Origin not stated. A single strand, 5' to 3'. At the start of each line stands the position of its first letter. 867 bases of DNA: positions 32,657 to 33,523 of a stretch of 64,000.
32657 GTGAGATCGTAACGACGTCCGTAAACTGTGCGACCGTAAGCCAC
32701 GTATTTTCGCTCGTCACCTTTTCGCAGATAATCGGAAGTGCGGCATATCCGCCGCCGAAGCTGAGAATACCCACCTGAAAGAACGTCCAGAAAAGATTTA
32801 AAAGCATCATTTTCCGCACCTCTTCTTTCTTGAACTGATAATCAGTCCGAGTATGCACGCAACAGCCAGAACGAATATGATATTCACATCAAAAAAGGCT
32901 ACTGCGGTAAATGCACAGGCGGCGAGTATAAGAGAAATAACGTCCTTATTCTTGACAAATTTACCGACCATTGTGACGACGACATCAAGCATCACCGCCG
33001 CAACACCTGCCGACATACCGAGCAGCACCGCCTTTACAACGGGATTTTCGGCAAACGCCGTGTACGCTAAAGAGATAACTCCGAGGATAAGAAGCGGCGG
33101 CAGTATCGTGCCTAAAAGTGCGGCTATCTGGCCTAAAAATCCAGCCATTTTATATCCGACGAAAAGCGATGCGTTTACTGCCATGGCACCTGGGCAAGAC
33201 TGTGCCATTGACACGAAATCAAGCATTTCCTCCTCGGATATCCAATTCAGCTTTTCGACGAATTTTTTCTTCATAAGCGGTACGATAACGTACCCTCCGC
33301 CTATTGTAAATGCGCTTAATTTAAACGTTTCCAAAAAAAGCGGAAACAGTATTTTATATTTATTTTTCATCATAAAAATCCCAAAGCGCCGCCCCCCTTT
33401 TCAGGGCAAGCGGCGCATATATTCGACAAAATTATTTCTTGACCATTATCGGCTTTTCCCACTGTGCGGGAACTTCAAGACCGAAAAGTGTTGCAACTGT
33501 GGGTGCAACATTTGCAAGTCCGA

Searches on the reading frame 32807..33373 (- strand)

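Call 71: search_protein_families(library=pfam, proteins=[window:32807-33373:-], max_evalue=0.00001)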
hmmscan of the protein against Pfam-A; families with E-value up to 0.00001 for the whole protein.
window:32807-33373:- (188 aa): 1 family
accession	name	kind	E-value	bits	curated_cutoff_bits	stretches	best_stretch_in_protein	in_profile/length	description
PF02417.20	Chromate_transp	-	1.4e-44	152.5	28.6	1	12-177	3-166/166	Chromate transporter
